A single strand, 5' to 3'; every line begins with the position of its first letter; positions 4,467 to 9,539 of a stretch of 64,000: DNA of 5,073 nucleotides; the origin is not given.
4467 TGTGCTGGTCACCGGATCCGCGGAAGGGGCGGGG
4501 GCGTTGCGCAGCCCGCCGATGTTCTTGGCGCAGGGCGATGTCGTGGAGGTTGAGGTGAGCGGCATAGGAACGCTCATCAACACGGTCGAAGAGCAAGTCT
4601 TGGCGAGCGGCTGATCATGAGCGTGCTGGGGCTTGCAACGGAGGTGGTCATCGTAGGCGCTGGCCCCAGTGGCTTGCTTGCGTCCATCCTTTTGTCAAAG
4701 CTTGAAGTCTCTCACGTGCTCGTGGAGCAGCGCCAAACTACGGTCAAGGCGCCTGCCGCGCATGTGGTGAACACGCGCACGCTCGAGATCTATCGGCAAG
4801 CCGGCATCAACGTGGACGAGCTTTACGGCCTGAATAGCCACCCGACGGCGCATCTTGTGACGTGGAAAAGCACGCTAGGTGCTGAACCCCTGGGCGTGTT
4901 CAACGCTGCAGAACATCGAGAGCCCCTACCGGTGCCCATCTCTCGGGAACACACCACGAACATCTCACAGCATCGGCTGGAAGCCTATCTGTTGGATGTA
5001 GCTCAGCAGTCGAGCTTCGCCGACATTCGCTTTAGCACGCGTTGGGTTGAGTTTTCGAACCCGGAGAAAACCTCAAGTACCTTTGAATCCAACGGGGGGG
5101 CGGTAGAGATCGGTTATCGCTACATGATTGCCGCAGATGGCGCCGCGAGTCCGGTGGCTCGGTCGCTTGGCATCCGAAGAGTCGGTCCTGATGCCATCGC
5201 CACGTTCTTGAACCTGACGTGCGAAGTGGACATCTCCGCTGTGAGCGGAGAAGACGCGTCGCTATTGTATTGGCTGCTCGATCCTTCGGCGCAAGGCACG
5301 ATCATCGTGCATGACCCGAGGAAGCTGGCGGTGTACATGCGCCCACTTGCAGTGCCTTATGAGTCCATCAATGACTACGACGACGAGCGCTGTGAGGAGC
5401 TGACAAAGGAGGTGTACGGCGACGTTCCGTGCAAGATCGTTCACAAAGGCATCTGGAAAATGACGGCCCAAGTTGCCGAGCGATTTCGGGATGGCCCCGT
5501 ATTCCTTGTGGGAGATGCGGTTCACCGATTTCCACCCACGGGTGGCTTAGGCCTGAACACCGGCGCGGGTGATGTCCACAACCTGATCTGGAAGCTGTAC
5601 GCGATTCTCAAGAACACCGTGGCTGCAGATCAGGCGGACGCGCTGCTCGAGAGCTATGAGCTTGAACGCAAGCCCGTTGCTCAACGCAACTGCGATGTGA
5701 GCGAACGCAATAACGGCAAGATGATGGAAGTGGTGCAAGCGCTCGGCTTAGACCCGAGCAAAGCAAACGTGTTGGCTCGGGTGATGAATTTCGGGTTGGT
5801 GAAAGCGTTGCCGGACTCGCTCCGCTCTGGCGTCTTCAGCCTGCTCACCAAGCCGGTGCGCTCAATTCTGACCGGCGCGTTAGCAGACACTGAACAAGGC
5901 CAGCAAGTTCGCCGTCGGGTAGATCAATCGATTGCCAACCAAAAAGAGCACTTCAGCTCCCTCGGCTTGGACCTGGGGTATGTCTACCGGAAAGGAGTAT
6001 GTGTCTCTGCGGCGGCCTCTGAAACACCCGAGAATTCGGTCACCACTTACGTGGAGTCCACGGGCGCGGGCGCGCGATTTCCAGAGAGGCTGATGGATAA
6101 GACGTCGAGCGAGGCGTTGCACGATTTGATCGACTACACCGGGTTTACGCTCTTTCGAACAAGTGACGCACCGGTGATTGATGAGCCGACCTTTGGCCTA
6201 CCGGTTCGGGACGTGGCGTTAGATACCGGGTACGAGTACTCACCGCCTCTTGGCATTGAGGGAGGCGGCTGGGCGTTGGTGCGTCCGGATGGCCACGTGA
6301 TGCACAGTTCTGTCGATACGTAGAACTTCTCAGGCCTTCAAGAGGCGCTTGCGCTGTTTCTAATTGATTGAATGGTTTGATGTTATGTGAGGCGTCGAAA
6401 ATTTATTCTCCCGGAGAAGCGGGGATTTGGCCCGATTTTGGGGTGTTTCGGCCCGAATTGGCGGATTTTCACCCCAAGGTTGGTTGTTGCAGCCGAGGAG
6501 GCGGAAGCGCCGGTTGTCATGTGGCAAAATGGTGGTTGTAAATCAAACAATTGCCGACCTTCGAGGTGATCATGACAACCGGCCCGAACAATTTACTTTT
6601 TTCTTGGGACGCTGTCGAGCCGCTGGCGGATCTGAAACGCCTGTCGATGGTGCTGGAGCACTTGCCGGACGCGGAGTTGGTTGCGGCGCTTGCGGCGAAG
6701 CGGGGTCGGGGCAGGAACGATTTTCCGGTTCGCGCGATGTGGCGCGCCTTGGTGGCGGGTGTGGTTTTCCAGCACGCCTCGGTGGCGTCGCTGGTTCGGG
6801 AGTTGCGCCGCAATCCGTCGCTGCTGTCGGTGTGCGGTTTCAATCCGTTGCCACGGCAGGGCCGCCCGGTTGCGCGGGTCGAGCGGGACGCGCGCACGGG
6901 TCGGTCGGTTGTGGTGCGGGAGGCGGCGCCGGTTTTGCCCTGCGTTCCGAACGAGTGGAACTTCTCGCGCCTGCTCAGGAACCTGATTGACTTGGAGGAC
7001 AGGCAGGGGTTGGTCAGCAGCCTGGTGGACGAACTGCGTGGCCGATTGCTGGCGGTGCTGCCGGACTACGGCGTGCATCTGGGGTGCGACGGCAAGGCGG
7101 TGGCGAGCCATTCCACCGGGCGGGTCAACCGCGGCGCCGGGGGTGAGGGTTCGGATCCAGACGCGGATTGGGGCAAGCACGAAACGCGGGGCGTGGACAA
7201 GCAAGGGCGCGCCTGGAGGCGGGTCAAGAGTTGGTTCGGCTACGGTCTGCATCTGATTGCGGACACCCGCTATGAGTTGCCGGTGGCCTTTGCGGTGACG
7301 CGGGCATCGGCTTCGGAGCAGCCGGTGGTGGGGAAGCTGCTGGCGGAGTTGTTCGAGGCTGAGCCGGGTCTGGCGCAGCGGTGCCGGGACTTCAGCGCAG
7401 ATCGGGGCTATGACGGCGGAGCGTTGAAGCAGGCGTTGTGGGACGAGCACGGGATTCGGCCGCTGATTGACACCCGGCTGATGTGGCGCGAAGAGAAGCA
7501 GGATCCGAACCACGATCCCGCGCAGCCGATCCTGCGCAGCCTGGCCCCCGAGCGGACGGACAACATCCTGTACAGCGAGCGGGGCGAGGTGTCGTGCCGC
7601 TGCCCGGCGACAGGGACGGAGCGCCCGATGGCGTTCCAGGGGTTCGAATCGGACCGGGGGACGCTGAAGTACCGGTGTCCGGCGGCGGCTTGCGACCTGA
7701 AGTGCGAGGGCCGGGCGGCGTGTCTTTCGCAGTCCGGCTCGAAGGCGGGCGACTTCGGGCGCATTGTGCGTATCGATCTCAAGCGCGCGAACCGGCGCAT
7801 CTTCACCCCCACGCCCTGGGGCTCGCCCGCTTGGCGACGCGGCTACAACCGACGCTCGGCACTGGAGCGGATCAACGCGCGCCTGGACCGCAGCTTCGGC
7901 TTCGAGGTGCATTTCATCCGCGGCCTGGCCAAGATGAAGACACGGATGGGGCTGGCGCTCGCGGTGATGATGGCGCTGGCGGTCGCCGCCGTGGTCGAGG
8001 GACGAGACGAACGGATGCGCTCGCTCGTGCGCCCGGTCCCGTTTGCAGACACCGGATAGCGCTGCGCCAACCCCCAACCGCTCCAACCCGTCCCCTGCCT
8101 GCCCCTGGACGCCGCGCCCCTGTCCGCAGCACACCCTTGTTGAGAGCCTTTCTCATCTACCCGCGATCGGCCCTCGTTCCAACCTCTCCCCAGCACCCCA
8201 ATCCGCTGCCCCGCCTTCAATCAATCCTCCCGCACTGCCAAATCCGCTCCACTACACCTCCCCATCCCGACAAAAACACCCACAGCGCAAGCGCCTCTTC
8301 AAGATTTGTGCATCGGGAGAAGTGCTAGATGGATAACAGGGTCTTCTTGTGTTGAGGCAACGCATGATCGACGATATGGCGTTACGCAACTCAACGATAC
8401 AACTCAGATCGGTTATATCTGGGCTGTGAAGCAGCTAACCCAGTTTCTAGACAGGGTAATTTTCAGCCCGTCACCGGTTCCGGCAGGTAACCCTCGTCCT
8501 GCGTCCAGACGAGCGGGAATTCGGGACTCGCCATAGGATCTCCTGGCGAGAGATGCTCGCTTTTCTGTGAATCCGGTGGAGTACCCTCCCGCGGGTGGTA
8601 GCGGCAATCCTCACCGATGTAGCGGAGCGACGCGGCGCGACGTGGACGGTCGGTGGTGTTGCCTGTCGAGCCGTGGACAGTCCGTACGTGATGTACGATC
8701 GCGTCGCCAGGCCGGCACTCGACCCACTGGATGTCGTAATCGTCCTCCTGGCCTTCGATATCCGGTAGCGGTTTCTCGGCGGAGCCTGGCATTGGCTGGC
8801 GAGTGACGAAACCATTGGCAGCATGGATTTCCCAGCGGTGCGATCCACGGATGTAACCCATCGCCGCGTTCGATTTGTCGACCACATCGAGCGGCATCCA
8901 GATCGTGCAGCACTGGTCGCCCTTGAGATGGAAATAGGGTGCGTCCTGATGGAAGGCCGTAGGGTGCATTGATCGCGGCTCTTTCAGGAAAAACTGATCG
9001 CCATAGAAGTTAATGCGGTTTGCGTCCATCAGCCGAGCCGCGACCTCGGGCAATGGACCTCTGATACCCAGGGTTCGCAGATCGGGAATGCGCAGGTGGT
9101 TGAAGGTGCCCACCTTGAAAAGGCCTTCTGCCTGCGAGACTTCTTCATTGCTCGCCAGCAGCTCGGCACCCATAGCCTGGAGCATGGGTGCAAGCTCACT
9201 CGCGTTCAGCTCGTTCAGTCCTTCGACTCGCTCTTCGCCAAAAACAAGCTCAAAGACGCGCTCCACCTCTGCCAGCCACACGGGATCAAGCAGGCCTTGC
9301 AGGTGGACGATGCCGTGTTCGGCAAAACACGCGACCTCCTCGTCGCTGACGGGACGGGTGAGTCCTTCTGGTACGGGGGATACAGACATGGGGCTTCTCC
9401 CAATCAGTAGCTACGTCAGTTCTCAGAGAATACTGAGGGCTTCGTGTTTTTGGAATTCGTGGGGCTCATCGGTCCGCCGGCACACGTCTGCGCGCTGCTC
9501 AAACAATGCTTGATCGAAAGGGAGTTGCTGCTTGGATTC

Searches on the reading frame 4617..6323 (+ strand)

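Call 37: search_protein_families(library=pfam, proteins=[window:4617-6323:+], max_evalue=0.00001)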
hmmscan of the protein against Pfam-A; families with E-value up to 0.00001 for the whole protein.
window:4617-6323:+ (568 aa): 1 family
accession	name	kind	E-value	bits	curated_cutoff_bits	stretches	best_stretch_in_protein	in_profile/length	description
PF01494.25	FAD_binding_3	-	5.5e-69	233.5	22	1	8-360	2-347/349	FAD binding domain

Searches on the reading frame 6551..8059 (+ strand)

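Call 37: search_protein_families(library=pfam, proteins=[window:6551-8059:+], max_evalue=0.00001)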
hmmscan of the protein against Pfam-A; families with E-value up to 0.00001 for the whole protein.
window:6551-8059:+ (502 aa): 2 families
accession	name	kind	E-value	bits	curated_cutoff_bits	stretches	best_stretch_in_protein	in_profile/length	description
PF01609.27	DDE_Tnp_1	-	3.4e-12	47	23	1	215-316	19-114/200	Transposase DDE domain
PF05598.16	DUF772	-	4.2e-07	30.3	23.1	1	54-98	1-45/74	Transposase domain (DUF772)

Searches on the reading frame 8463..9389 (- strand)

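Call 37: search_protein_families(library=pfam, proteins=[window:8463-9389:-], max_evalue=0.00001)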
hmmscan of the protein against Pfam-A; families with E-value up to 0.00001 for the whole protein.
window:8463-9389:- (308 aa): 1 family
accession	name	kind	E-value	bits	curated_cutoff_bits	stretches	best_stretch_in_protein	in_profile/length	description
PF05721.19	PhyH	-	4e-27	96.3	22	1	22-252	1-213/213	Phytanoyl-CoA dioxygenase (PhyH)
